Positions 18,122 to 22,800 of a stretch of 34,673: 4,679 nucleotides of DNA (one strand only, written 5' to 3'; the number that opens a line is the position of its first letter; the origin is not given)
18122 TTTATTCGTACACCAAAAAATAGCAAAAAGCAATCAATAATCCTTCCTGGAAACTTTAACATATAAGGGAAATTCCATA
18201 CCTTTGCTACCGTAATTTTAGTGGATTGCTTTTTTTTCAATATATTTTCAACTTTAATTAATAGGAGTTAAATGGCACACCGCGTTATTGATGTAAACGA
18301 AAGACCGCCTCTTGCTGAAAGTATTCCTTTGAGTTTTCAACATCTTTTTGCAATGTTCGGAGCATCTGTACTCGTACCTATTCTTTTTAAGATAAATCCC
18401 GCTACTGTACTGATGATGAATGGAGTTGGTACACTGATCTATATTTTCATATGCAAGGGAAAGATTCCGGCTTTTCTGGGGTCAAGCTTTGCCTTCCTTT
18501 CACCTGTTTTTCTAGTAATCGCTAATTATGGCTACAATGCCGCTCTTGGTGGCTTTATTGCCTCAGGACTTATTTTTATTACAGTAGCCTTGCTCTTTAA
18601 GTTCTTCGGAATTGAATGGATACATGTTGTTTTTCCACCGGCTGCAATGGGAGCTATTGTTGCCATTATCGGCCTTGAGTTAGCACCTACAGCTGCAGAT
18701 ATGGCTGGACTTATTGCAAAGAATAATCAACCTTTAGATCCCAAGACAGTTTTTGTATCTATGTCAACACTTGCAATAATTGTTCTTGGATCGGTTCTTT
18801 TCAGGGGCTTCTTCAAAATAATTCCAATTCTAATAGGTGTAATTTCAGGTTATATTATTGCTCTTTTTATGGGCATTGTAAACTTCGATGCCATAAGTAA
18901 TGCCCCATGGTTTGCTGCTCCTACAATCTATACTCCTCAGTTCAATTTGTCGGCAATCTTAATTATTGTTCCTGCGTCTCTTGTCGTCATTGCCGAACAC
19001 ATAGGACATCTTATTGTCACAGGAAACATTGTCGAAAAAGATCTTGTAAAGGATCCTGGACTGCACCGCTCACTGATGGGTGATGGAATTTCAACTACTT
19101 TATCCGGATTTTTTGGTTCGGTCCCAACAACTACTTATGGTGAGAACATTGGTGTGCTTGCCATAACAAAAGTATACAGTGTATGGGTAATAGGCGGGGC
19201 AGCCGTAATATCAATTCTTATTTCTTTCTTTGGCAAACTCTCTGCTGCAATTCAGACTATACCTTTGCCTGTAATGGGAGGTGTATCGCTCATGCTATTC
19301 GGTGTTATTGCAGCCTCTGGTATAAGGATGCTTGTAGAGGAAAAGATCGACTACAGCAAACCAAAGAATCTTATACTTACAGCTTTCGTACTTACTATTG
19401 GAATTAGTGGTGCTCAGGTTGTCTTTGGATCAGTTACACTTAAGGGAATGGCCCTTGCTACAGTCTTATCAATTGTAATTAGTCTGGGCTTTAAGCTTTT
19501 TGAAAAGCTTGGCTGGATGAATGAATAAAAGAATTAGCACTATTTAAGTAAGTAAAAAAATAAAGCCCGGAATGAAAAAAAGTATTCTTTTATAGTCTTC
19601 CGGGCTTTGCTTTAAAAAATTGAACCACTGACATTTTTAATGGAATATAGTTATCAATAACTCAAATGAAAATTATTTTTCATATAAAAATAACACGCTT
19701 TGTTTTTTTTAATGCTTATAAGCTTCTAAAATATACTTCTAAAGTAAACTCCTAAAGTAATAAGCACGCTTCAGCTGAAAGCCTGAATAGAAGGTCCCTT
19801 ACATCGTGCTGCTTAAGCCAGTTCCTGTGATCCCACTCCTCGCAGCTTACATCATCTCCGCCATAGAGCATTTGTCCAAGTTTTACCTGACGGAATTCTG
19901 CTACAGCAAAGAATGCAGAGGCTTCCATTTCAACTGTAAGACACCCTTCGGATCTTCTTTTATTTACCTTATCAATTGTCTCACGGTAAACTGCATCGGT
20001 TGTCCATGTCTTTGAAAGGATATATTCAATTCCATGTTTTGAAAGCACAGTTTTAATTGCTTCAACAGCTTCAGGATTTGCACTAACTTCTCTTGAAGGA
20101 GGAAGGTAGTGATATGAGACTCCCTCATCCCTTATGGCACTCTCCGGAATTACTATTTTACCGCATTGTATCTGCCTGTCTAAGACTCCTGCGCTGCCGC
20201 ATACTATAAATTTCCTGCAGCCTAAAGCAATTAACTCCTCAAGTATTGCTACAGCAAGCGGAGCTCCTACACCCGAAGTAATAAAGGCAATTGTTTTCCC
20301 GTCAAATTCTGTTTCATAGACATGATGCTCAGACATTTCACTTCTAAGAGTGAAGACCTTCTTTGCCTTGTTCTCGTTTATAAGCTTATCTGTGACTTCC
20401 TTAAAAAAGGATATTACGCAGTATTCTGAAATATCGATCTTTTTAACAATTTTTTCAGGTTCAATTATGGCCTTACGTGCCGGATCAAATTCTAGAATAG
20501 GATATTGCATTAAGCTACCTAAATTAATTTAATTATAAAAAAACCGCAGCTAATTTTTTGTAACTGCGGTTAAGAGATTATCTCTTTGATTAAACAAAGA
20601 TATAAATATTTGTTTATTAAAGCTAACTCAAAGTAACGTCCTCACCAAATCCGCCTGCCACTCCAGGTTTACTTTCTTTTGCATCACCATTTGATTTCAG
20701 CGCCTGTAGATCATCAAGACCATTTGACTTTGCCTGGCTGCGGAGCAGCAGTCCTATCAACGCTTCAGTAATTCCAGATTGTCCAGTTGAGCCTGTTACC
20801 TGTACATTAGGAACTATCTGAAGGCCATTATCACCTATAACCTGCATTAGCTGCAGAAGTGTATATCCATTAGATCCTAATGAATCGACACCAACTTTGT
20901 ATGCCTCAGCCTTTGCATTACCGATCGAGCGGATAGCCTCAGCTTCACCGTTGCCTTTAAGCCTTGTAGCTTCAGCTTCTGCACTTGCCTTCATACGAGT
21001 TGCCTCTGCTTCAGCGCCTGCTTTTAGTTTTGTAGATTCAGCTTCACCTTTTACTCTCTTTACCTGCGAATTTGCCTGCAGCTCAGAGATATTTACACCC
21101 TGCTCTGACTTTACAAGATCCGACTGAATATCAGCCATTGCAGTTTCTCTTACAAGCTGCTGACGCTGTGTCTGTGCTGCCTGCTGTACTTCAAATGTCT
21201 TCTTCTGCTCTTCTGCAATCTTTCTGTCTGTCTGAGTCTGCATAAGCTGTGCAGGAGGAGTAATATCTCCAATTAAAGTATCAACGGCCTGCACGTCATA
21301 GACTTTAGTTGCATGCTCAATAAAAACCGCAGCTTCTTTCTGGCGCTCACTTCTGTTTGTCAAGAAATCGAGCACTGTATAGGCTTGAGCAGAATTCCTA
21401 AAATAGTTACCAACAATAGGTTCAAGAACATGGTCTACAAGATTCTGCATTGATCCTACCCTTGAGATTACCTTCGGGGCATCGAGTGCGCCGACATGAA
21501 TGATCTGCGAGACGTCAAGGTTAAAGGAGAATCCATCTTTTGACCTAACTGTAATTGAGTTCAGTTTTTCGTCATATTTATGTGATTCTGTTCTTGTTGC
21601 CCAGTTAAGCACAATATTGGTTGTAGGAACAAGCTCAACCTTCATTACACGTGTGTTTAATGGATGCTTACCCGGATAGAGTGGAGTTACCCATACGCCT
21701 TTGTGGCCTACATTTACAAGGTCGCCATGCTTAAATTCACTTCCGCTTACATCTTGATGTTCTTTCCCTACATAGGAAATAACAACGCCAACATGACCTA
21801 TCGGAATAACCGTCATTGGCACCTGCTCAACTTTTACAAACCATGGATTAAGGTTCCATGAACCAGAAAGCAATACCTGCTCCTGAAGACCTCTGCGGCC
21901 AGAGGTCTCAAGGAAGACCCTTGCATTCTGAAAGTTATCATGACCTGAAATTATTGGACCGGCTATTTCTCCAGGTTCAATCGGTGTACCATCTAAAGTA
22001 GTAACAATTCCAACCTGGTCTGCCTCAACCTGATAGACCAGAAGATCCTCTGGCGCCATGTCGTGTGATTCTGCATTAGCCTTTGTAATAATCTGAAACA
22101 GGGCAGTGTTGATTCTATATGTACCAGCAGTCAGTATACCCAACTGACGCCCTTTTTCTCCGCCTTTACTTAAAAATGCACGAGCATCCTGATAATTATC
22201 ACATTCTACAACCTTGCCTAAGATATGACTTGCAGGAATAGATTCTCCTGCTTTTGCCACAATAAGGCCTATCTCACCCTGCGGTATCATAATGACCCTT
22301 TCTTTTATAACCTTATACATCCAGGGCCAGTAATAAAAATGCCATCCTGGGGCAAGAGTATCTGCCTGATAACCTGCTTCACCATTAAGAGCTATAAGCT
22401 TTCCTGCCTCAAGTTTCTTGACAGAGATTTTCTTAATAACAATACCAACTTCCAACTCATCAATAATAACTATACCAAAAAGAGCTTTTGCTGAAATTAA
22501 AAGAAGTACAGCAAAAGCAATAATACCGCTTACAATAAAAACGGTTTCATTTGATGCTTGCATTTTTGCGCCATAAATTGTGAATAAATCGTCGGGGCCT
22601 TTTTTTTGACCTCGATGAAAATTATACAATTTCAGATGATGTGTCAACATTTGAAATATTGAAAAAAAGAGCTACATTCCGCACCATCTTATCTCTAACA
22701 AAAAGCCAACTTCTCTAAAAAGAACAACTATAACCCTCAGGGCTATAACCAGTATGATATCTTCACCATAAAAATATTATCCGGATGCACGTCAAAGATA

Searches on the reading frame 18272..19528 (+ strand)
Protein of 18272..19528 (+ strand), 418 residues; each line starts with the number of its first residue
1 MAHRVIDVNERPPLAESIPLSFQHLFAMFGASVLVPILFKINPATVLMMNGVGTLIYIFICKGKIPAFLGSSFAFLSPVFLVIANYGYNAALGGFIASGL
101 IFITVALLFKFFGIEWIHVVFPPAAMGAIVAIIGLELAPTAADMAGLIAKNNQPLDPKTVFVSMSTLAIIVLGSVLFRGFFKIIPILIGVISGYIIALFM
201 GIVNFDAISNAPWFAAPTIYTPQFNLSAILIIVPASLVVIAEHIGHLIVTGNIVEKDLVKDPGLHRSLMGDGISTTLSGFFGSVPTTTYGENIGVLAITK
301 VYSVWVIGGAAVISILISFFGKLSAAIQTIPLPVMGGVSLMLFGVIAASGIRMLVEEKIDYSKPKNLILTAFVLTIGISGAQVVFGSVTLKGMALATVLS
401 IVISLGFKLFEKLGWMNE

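Call 47: search_protein_families(library=pfam, proteins=[window:18272-19528:+], max_evalue=0.00001)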
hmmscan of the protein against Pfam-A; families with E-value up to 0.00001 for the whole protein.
window:18272-19528:+ (418 aa): 1 family
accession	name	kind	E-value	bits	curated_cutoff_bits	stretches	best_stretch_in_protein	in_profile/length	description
PF00860.26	Xan_ur_permease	-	1.3e-103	347.1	27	1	17-383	3-386/389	Permease family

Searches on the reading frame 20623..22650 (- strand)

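Call 47: search_protein_families(library=pfam, proteins=[window:20623-22650:-], max_evalue=0.00001)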
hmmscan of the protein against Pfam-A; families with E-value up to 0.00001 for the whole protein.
window:20623-22650:- (675 aa): 1 family
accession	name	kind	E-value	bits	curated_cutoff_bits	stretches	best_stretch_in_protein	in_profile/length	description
PF01145.31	Band_7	-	4.2e-26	92.5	23.6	1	281-498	2-175/176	SPFH domain / Band 7 family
